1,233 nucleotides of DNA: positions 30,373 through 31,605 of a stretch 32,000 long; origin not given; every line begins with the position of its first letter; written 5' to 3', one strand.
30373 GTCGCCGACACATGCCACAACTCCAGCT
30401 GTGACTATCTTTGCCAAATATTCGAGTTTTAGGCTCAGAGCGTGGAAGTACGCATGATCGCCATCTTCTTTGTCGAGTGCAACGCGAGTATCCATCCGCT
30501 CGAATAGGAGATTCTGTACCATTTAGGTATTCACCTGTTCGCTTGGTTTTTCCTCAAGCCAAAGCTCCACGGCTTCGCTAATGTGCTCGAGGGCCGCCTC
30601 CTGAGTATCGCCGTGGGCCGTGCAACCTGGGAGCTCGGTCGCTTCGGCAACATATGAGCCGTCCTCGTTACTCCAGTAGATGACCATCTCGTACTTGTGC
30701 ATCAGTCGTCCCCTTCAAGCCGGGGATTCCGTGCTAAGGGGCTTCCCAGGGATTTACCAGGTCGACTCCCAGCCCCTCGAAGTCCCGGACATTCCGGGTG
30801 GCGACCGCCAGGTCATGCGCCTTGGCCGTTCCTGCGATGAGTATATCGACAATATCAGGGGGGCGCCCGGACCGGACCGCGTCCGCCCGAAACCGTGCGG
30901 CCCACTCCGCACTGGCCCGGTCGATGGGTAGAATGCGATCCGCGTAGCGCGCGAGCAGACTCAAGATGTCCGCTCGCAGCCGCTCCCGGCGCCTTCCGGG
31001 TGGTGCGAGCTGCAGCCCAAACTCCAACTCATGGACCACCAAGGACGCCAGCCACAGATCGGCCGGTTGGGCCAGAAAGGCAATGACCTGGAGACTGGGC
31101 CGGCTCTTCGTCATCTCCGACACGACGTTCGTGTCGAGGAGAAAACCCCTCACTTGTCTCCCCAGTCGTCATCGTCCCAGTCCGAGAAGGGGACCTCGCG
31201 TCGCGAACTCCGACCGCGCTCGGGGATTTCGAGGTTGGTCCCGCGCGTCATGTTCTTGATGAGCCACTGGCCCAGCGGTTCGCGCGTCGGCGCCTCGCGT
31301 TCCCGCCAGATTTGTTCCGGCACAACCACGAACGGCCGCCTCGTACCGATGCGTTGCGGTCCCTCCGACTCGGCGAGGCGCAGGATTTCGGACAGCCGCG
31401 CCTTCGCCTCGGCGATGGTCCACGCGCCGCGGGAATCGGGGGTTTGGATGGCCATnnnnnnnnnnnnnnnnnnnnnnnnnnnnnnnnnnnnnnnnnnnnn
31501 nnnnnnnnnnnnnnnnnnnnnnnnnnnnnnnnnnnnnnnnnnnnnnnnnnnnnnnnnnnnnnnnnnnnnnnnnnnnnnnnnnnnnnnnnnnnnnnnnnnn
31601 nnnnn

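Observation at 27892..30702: HicB-like mini-protein abutted (TAAATG) to an NB-ARC STAND NTPase carrying a HEPN/Abi_C-like N-terminal module, in a low-GC islet inside a TA cluster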

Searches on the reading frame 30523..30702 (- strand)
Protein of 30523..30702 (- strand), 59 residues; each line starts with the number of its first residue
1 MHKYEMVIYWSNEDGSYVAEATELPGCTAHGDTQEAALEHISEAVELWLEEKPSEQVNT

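Call 4: search_protein_families(library=pfam, proteins=[window:30523-30702:-], max_evalue=0.1)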
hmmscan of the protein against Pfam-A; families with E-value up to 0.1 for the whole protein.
window:30523-30702:- (59 aa): 4 families
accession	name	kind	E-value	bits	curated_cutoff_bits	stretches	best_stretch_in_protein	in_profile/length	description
PF21748.3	UPF0150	-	2.9e-08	33.9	27.3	1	9-49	12-53/64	UPF0150-like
PF24113.1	DUF7387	-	1e-06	29.4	27.9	1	4-50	11-56/85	Family of unknown function (DUF7387)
PF15919.11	HicB_lk_antitox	-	1.5e-06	28.8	27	1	4-51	1-47/123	HicB_like antitoxin of bacterial toxin-antitoxin system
PF08972.17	DUF1902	-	0.00017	22.1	22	1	4-52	2-50/74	Domain of unknown function (DUF1902)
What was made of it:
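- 30523..30702 (-): hicB' chimeric ORF (59 aa). Codons 1-50 (30553-30702) are native hicB. Codons 51-59 plus the stop (30523-30552) are read from the insert leader. Pfam UPF0150 and HicB_lk (call 4).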

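Call 5: search_protein_families(library=padloc, proteins=[window:30523-30702:-], max_evalue=0.1)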
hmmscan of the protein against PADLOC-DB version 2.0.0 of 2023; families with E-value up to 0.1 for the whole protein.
window:30523-30702:- (59 aa): 0 families

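Call 6: search_protein_families(library=ncbifam, proteins=[window:30523-30702:-], max_evalue=0.1)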
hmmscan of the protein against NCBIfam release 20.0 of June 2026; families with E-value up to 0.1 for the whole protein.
window:30523-30702:- (59 aa): 0 families

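Call 74: find_homologous_proteins(query=window:30523-30702:-, max_evalue=0.001)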
Query window:30523-30702:- (59 aa): 95 proteins with E <= 0.001 among 96 candidates.
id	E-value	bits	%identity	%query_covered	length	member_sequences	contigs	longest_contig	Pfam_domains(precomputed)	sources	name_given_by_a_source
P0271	1.4e-32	127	100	100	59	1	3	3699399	PF24113.2,PF15919.12,PF21748.4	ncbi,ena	-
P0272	8.1e-28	113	88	100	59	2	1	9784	PF15919.12,PF21748.4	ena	-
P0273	5.5e-26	107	85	100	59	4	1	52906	PF08972.18,PF15919.12,PF21748.4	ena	-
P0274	1.4e-22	96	86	85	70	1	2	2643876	PF24113.2,PF15919.12,PF21748.4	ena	-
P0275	2.8e-22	95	84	85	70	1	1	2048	PF24113.2,PF15919.12,PF21748.4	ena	-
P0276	5.3e-22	94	84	85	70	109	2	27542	PF24113.2,PF15919.12,PF21748.4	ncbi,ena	-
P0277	5.4e-22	94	84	85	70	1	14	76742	PF15919.12,PF21748.4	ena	-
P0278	5.5e-22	94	84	85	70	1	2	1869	PF15919.12,PF21748.4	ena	-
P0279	5.5e-22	94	84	85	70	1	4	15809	PF15919.12,PF21748.4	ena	-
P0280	7.5e-22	94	82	85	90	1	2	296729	PF15919.12,PF21748.4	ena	-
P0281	9.5e-22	94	82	85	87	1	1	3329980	PF15919.12,PF21748.4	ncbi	-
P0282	1.5e-21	93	82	85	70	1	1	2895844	PF15919.12,PF21748.4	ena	-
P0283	2.1e-21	93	82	85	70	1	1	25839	PF15919.12,PF21748.4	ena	-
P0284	2.5e-21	92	84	85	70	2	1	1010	PF15919.12,PF21748.4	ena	-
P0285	6.4e-21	91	82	85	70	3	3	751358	PF15919.12,PF21748.4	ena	-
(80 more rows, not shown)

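Call 75: find_encoding_contigs(protein=P0274, flank=3000, max_places=2)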
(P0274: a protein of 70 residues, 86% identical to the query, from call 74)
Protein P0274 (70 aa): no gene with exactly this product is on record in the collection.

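Call 76: find_encoding_contigs(protein=P0272, flank=5000, max_places=2)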
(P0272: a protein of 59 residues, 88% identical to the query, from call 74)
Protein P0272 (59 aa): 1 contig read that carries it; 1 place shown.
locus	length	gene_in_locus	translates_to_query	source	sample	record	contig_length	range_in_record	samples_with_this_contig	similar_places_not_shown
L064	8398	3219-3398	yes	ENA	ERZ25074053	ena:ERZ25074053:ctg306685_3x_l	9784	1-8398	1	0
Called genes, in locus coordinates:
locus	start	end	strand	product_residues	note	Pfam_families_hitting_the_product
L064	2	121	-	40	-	?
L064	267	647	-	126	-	-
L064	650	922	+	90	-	PF09907:HigB_toxin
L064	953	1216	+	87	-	-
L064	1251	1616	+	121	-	-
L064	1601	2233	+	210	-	-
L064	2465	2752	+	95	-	-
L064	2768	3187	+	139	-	PF01850:PIN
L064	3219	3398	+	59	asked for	PF15919:HicB_lk_antitox, PF21748:UPF0150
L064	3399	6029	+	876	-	PF13191:AAA_16 (faint), PF00931:NB-ARC (faint)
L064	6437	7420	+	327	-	PF02636:Methyltransf_28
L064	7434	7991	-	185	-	PF01966:HD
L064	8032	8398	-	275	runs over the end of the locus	PF14801:TrmI-like_N, PF01135:PCMT, PF08704:GCD14, PF13847:Methyltransf_31, PF08241:Methyltransf_11 (weak), PF13649:Methyltransf_25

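Call 77: find_encoding_contigs(protein=P0276, flank=3000, max_places=3)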
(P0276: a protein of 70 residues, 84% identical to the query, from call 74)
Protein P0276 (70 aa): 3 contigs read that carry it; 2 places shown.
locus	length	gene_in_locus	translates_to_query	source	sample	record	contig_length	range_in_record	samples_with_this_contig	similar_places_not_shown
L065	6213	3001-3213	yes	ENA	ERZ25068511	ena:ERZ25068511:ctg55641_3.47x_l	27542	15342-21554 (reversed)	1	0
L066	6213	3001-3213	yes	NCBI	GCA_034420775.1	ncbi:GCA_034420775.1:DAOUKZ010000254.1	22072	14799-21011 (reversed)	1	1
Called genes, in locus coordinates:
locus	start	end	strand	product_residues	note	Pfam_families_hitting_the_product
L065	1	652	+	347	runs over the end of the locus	-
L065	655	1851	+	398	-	PF01070:FMN_dh, PF01645:Glu_synthase (faint)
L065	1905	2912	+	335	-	PF10987:DUF2806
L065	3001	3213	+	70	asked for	PF21748:UPF0150, PF24113:DUF7387 (weak), PF15919:HicB_lk_antitox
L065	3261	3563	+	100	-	PF24696:UGSC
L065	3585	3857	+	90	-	PF24696:UGSC (weak)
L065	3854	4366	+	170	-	-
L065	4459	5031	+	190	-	-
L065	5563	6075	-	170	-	PF07883:Cupin_2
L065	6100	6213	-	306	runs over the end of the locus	PF00106:adh_short, PF13561:adh_short_C2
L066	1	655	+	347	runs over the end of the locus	-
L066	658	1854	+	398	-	PF01070:FMN_dh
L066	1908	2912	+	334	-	PF10987:DUF2806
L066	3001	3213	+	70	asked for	PF21748:UPF0150, PF24113:DUF7387 (weak), PF15919:HicB_lk_antitox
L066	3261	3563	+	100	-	PF24696:UGSC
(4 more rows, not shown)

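Call 79: find_encoding_contigs(protein=P0282, flank=4000, max_places=2)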
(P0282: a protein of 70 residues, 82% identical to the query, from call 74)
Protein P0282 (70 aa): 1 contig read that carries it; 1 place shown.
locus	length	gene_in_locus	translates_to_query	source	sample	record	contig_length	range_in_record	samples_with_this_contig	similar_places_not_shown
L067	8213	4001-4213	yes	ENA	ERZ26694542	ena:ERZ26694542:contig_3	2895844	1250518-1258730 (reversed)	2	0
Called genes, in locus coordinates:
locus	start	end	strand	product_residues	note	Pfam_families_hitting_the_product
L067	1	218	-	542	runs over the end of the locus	PF00916:Sulfate_transp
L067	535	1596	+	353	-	PF00528:BPD_transp_1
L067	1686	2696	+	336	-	PF04069:OpuAC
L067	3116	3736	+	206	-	-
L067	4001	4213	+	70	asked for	PF21748:UPF0150 (weak), PF15919:HicB_lk_antitox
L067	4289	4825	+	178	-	-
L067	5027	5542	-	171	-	PF16694:Cytochrome_P460 (weak)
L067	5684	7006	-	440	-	PF05762:VWA_CoxE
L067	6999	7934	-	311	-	PF13191:AAA_16 (weak), PF13401:AAA_22 (weak), PF00004:AAA, PF07726:AAA_3 (faint), PF07728:AAA_5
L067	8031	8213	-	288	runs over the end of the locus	PF00941:FAD_binding_5, PF03450:CO_deh_flav_C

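Call 80: find_encoding_contigs(protein=P0277, flank=4000, max_places=4)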
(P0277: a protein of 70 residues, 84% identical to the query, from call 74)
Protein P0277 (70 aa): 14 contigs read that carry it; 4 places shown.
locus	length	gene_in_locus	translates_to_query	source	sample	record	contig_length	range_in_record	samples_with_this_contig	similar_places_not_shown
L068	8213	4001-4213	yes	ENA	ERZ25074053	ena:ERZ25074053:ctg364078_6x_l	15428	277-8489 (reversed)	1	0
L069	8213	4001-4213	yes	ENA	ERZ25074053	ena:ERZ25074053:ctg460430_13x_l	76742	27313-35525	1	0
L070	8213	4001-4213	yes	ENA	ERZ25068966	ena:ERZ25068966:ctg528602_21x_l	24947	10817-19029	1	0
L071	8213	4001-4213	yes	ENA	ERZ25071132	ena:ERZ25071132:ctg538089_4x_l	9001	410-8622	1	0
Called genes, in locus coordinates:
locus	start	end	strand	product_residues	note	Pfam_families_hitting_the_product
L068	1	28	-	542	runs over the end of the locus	PF00916:Sulfate_transp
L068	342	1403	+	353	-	PF00528:BPD_transp_1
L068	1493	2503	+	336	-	PF04069:OpuAC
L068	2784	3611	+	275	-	-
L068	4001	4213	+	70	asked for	PF21748:UPF0150 (weak), PF15919:HicB_lk_antitox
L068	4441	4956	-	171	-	PF16694:Cytochrome_P460 (weak)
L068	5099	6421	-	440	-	PF05762:VWA_CoxE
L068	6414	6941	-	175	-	-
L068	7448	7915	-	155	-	PF03450:CO_deh_flav_C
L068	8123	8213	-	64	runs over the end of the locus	PF00941:FAD_binding_5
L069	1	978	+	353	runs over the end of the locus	PF00528:BPD_transp_1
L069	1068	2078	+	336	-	PF04069:OpuAC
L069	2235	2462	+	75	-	PF04255:DUF433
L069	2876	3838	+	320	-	-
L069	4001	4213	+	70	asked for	PF21748:UPF0150 (weak), PF15919:HicB_lk_antitox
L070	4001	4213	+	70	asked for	PF21748:UPF0150 (weak), PF15919:HicB_lk_antitox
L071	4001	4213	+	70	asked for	PF21748:UPF0150 (weak), PF15919:HicB_lk_antitox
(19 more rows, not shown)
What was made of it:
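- The 70-aa hicB relatives are solo genes in unrelated contexts (calls 77, 79, 80).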

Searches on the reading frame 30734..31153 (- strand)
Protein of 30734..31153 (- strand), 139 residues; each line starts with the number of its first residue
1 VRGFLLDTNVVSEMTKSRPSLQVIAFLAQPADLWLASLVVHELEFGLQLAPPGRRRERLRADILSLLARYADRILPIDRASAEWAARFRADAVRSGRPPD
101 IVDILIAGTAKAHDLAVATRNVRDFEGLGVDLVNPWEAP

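Call 4: search_protein_families(library=pfam, proteins=[window:30734-31153:-], max_evalue=0.1)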
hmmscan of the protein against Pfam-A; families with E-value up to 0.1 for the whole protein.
window:30734-31153:- (139 aa): 2 families
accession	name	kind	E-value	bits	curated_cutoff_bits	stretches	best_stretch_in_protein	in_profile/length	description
PF01850.27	PIN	-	2.9e-12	47.7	23.6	1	5-123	2-113/120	PIN domain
PF13579.12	Glyco_trans_4_4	-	0.013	16.3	29.7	1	26-94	84-151/158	Glycosyl transferase 4-like domain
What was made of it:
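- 30734..31455 (-): vapBC (PIN toxin 30734-31153, Phd/YefM-like antitoxin 31150-31455). Native context and the likely source of read-through transcription. Pfam (call 4).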

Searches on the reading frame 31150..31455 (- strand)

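Call 4: search_protein_families(library=pfam, proteins=[window:31150-31455:-], max_evalue=0.1)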
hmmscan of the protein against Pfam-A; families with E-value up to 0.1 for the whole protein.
window:31150-31455:- (101 aa): 1 family
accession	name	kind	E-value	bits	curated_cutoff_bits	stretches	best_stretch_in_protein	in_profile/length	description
PF02604.26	PhdYeFM_antitox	-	0.00033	20.8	29.8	1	12-59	4-53/74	Antitoxin Phd_YefM, type II toxin-antitoxin system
